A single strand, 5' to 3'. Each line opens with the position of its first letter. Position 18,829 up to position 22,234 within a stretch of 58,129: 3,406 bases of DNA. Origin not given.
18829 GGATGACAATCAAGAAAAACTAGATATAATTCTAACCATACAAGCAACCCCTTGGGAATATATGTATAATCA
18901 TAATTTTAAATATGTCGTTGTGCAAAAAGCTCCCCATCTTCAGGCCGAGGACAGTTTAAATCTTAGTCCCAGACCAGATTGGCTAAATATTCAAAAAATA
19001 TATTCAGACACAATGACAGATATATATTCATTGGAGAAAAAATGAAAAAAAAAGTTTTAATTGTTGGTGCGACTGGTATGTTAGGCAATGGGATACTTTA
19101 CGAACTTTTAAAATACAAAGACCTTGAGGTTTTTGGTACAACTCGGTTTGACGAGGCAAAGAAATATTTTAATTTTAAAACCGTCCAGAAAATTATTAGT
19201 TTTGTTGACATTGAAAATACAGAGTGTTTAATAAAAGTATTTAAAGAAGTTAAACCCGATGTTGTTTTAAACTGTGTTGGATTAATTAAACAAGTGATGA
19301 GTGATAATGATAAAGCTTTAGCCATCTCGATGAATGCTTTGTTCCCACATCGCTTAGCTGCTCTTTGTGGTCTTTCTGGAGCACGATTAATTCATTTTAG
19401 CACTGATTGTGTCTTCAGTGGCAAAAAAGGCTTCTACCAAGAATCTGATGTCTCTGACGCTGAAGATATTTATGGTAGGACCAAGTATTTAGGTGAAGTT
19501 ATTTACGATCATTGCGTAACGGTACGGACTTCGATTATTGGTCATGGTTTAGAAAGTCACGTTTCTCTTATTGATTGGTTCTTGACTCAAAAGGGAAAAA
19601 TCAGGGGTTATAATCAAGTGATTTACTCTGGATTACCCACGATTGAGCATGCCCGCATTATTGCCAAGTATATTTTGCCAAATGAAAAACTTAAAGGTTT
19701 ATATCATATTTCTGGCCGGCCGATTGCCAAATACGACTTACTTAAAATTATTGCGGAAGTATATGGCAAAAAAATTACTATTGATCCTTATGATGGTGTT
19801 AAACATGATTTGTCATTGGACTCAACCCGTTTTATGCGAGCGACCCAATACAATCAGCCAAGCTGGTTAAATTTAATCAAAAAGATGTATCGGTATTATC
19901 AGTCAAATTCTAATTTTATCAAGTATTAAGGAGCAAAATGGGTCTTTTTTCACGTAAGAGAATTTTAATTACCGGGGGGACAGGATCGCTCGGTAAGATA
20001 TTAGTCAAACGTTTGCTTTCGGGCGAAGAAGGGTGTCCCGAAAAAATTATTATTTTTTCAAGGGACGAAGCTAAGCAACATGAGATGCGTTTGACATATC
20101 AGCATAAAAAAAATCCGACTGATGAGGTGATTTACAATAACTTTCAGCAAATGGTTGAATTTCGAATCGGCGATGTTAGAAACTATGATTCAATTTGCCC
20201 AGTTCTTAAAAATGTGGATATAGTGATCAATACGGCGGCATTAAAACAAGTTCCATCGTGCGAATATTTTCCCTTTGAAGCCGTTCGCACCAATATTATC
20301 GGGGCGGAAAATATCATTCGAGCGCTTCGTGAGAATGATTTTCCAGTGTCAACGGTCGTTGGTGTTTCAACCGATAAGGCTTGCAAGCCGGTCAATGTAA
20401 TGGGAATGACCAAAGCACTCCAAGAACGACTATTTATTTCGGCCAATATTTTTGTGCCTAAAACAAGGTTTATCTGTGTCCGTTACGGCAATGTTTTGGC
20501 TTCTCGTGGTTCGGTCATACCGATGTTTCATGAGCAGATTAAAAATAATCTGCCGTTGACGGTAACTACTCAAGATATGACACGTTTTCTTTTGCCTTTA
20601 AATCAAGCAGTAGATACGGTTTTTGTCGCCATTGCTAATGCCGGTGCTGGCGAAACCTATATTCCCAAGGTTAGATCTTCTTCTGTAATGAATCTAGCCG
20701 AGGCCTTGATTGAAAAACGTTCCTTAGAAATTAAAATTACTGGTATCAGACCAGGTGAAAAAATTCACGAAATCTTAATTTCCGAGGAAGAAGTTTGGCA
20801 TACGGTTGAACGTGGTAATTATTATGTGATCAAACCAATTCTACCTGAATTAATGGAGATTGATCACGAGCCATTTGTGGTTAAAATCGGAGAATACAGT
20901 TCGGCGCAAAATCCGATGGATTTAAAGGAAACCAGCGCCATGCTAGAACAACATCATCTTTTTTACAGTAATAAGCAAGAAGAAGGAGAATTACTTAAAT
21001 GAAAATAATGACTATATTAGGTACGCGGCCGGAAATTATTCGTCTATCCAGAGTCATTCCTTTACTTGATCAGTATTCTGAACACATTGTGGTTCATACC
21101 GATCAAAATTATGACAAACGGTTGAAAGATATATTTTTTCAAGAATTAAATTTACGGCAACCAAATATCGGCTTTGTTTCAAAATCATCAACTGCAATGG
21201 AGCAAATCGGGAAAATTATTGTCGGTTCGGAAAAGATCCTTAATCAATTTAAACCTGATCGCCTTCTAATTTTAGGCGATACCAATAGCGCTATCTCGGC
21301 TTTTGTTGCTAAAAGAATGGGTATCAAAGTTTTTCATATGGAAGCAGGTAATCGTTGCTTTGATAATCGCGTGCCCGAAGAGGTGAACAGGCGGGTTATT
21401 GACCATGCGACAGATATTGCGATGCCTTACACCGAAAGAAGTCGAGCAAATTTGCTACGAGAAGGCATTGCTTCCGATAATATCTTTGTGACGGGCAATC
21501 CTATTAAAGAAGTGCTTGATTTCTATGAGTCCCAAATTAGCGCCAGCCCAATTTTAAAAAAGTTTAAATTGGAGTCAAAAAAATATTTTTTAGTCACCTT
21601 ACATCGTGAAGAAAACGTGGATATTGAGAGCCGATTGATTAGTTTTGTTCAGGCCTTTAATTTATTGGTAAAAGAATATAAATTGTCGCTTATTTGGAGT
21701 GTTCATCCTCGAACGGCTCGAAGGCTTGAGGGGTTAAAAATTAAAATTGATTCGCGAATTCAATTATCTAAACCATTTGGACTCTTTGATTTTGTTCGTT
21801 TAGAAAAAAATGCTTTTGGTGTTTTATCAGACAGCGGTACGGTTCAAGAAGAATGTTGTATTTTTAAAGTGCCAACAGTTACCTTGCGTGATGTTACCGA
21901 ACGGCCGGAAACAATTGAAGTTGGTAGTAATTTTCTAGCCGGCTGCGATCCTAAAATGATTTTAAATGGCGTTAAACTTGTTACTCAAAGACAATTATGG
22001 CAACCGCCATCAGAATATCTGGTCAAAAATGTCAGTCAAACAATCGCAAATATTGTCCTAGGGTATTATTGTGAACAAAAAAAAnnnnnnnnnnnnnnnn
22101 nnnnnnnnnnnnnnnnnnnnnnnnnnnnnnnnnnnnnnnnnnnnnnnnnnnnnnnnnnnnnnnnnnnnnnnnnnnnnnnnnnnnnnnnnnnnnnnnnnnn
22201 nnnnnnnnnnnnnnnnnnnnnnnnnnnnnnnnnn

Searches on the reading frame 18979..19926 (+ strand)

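Call 49: search_protein_families(library=ncbifam, proteins=[window:18979-19926:+], max_evalue=0.001)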
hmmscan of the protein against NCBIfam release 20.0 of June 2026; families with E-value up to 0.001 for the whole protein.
window:18979-19926:+ (316 aa): 8 families
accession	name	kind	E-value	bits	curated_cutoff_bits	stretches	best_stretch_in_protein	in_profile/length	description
TIGR01214.1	rmlD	equivalog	8.5e-26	90.7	224.05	1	25-266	1-230/285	dTDP-4-dehydrorhamnose reductase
NF007440.0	PRK09987.1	equivalog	1.9e-11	43.8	308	1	77-180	39-144/299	dTDP-4-dehydrorhamnose reductase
TIGR02197.1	heptose_epim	equivalog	1.3e-07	31.1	274.6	1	26-172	1-145/316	ADP-glyceromanno-heptose 6-epimerase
TIGR01179.1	galE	equivalog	1.1e-05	24.4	262.3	1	25-178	1-158/332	UDP-glucose 4-epimerase GalE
TIGR02622.1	CDP_4_6_dhtase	equivalog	6.3e-05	22.3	278.45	1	23-176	4-165/352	CDP-glucose 4,6-dehydratase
NF006532.0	PRK09009.1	equivalog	0.00019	21.1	330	1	25-126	2-101/235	SDR family oxidoreductase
TIGR01746.1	Thioester-redct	subfamily_domain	0.00022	20.6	213.35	0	25-56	1-33/371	thioester reductase domain-containing protein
TIGR01181.1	dTDP_gluc_dehyt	equivalog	0.00052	19.2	365.1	1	25-148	1-131/321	dTDP-glucose 4,6-dehydratase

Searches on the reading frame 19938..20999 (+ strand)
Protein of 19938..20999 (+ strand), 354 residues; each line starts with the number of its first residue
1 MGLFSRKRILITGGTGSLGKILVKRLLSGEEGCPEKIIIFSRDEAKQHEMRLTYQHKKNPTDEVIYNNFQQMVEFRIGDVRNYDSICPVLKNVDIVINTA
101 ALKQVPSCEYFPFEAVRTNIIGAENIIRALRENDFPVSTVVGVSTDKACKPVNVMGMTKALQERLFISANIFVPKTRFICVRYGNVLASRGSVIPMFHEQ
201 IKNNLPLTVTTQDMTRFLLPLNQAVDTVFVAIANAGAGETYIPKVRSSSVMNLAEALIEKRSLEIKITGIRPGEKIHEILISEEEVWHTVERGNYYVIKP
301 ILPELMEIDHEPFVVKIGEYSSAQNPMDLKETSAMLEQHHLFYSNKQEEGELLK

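Call 71: search_protein_families(library=pfam, proteins=[window:19938-20999:+], max_evalue=0.0001)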
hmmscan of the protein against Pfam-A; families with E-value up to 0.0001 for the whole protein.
window:19938-20999:+ (354 aa): 6 families
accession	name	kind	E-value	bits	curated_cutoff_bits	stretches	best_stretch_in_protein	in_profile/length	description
PF02719.21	Polysacc_synt_2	-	2.1e-88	296.8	20.2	1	9-299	1-292/293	Polysaccharide biosynthesis protein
PF01370.27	Epimerase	-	1.1e-16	61.4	20.9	1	9-233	1-226/240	NAD dependent epimerase/dehydratase family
PF07993.18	NAD_binding_4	-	4.1e-11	43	20.1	1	11-153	1-144/258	Male sterility protein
PF16363.11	GDP_Man_Dehyd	-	7.6e-10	39.2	27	1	10-146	1-130/332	GDP-mannose 4,6 dehydratase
PF01073.25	3Beta_HSD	-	2e-09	37.3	22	1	10-145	1-116/280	3-beta hydroxysteroid dehydrogenase/isomerase family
PF04321.23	RmlD_sub_bind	-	1.1e-06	28.4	27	1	8-164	2-134/287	RmlD substrate binding domain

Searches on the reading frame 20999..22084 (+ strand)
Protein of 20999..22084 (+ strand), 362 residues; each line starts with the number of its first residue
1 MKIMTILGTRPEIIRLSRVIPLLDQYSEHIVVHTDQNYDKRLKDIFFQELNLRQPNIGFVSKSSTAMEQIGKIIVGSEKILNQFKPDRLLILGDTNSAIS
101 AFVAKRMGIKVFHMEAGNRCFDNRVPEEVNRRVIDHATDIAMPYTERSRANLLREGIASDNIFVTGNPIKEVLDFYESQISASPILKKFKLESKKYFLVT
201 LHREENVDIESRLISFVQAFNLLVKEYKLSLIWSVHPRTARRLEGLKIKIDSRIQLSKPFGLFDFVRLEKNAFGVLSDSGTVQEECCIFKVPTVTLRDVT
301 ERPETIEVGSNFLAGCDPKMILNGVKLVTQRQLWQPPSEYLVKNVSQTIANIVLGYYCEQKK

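Call 71: search_protein_families(library=pfam, proteins=[window:20999-22084:+], max_evalue=0.0001)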
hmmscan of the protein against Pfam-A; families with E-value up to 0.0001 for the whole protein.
window:20999-22084:+ (362 aa): 1 family
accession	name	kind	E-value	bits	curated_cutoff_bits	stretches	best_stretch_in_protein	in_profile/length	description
PF02350.25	Epimerase_2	-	4.4e-89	299.2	30.6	1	27-353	9-346/347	UDP-N-acetylglucosamine 2-epimerase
